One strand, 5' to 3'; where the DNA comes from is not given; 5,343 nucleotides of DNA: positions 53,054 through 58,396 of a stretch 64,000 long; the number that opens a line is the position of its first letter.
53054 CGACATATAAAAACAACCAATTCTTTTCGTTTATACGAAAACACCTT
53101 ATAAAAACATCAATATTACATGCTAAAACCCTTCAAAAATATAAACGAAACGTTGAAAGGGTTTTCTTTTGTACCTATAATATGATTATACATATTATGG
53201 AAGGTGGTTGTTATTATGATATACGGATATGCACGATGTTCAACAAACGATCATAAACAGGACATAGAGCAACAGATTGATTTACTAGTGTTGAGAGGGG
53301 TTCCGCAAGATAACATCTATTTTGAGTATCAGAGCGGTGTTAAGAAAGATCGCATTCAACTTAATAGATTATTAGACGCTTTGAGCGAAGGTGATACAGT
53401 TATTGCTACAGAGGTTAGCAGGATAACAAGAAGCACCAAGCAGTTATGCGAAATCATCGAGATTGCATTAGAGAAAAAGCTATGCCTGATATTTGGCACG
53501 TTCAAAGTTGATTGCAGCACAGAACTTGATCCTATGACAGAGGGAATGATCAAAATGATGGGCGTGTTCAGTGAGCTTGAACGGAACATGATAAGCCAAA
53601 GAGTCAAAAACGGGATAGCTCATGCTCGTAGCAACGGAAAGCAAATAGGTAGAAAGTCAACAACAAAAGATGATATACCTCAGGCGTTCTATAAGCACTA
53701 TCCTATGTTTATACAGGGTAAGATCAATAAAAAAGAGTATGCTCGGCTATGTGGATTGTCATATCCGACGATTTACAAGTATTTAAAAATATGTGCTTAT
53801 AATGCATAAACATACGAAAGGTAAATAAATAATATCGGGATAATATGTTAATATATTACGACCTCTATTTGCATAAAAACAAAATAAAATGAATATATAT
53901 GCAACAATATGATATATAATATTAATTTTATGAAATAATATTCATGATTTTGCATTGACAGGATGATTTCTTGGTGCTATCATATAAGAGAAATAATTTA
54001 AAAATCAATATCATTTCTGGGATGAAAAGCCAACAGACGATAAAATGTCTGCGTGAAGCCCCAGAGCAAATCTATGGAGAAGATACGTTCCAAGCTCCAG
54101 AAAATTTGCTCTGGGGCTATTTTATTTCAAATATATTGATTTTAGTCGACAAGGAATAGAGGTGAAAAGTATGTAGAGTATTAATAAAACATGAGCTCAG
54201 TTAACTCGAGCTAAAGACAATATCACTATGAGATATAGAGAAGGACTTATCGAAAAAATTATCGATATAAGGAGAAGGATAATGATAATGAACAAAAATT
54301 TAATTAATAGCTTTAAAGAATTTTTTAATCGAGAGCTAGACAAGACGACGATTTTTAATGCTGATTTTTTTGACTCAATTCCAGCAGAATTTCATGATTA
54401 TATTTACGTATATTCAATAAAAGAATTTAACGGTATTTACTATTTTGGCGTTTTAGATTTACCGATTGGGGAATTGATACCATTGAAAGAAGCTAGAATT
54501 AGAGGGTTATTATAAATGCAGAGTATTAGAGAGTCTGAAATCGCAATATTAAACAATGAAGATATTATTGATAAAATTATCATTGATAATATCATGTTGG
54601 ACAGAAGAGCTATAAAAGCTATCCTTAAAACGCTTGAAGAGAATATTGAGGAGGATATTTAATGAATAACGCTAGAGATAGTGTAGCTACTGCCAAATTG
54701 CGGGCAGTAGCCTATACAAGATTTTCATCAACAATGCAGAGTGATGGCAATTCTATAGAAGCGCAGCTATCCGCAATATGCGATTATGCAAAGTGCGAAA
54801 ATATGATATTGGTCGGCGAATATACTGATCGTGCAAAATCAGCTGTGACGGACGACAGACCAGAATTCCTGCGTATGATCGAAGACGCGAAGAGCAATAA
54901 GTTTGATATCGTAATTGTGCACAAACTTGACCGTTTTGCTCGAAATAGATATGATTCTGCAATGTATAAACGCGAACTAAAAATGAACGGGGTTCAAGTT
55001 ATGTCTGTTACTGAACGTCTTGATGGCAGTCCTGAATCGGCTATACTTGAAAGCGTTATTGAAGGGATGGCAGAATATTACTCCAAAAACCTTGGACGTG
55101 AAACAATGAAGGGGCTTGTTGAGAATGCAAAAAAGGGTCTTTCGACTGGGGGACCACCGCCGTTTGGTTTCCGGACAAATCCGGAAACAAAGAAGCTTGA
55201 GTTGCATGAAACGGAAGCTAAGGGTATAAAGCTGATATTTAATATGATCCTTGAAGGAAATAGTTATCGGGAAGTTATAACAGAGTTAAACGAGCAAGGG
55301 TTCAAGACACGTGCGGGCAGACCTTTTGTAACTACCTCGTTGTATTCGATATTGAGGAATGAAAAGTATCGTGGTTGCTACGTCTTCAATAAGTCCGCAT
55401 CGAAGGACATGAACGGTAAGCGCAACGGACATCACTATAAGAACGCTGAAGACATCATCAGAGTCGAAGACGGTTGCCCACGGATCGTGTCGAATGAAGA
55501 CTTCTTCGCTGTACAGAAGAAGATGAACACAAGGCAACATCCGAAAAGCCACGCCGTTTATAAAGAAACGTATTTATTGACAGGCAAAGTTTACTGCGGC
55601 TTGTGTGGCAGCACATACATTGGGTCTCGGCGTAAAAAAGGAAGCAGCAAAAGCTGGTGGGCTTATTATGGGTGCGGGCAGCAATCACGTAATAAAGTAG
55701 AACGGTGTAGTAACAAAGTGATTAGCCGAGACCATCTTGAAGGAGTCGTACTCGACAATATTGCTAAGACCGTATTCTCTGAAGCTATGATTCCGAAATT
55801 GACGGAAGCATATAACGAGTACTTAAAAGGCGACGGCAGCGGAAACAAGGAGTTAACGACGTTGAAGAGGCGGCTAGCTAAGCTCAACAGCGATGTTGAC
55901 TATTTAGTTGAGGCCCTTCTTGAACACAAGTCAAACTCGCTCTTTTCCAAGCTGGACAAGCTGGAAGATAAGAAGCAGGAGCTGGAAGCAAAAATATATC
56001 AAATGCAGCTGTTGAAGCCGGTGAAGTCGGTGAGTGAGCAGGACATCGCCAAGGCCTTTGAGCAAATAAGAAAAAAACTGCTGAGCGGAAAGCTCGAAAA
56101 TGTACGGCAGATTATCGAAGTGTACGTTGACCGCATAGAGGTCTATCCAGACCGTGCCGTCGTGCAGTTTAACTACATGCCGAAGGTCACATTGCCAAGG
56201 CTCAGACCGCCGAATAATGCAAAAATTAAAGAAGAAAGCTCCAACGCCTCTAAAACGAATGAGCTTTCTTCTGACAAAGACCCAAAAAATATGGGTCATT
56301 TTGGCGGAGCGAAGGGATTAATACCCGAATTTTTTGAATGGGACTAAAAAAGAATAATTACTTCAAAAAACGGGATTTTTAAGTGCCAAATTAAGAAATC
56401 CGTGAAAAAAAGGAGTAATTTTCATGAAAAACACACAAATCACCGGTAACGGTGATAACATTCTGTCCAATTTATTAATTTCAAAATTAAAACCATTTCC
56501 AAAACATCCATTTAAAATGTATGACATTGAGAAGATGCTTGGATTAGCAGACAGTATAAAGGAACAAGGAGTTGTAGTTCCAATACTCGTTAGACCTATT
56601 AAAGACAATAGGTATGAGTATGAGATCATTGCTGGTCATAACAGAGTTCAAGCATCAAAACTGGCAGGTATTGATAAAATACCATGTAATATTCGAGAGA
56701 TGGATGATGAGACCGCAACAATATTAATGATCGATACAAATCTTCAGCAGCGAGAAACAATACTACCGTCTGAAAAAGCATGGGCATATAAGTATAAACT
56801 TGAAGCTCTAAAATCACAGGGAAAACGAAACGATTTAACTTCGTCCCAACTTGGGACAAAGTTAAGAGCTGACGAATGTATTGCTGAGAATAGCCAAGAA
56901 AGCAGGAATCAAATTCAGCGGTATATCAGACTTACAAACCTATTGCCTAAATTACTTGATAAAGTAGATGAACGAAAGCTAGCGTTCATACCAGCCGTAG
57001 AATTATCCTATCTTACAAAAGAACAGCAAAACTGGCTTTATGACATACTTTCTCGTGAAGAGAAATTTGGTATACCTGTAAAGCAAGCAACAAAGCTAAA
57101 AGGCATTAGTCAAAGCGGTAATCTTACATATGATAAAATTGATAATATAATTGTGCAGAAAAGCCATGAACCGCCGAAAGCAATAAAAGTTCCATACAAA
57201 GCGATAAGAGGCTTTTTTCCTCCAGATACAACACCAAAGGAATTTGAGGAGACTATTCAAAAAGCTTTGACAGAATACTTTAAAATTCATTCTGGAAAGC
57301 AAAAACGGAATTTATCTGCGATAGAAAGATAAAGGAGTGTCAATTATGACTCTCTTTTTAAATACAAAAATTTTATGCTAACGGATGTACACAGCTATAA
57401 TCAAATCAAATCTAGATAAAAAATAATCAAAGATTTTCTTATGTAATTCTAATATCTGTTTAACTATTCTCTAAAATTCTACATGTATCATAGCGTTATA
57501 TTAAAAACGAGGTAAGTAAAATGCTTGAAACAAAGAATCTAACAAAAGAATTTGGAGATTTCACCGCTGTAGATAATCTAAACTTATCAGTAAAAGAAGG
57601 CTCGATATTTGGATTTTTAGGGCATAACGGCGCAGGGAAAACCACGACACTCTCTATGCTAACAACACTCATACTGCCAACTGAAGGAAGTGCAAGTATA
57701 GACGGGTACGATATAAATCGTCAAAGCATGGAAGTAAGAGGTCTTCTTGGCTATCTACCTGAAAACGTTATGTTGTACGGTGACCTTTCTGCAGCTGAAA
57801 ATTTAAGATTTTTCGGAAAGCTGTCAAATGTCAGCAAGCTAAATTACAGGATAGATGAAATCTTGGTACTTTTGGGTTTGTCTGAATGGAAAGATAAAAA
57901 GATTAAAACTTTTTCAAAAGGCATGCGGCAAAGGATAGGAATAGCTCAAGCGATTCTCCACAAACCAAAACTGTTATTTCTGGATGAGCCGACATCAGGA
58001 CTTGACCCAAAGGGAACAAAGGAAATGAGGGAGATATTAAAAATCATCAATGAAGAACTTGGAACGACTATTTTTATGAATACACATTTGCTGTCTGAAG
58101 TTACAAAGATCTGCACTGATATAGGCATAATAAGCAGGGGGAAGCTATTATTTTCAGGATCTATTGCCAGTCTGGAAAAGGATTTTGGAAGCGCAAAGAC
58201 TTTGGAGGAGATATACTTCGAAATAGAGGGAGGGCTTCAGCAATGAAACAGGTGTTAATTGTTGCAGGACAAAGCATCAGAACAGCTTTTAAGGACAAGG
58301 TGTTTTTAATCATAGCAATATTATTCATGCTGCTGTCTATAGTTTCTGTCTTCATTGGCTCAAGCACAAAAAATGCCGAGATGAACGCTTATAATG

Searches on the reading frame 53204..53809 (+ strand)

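Call 23: search_protein_families(library=pfam, proteins=[window:53204-53809:+], max_evalue=0.001)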
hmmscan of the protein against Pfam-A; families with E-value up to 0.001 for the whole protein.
window:53204-53809:+ (201 aa): 1 family
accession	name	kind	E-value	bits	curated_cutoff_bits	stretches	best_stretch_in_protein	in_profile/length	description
PF00239.26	Resolvase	-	2e-32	112.7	23.3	1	6-146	1-144/145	Resolvase, N terminal domain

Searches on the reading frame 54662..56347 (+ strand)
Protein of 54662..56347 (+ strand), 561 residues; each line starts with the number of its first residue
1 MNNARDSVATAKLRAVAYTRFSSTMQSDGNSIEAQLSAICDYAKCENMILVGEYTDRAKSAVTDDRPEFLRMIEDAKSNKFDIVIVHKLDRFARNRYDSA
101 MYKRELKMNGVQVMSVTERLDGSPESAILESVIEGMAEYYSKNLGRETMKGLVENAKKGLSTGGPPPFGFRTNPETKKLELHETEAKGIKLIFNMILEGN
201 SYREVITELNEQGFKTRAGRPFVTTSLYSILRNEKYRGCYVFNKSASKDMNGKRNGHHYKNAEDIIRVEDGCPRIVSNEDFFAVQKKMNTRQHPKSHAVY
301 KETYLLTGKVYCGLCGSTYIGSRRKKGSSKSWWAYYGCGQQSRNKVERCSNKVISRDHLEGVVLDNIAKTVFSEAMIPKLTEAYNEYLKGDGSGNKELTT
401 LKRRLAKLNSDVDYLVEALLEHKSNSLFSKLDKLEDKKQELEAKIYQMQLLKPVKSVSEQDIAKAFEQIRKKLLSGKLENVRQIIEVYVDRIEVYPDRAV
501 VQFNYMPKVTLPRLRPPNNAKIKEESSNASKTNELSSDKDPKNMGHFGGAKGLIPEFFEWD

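Call 23: search_protein_families(library=pfam, proteins=[window:54662-56347:+], max_evalue=0.001)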
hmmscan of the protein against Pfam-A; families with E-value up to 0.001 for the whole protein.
window:54662-56347:+ (561 aa): 3 families
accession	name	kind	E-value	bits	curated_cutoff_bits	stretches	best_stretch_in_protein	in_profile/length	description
PF00239.26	Resolvase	-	2.1e-31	109.4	23.3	1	15-159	1-143/145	Resolvase, N terminal domain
PF07508.19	Recombinase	-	2.9e-22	79.3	21.1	1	184-291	2-102/102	Recombinase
PF13408.12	Zn_ribbon_recom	-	1.5e-13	51.3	25.3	1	305-367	1-57/58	Recombinase zinc beta ribbon domain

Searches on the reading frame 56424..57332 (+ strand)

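Call 23: search_protein_families(library=pfam, proteins=[window:56424-57332:+], max_evalue=0.001)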
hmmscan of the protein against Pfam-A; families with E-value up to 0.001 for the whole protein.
window:56424-57332:+ (302 aa): 1 family
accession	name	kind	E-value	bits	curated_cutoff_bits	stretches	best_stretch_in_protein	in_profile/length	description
PF02195.25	ParB_N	-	1.4e-19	70.3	26.3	1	15-108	4-95/95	ParB N-terminal domain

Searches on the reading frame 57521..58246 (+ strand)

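Call 23: search_protein_families(library=pfam, proteins=[window:57521-58246:+], max_evalue=0.001)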
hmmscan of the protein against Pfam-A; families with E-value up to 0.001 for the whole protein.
window:57521-58246:+ (241 aa): 2 families
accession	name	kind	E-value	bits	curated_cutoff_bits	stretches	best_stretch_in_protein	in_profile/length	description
PF00005.33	ABC_tran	-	3.2e-33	115.7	25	1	18-159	2-137/137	ABC transporter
PF13304.12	AAA_21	-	9.2e-10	39.5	27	1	131-190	238-299/304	AAA domain, putative AbiEii toxin, Type IV TA system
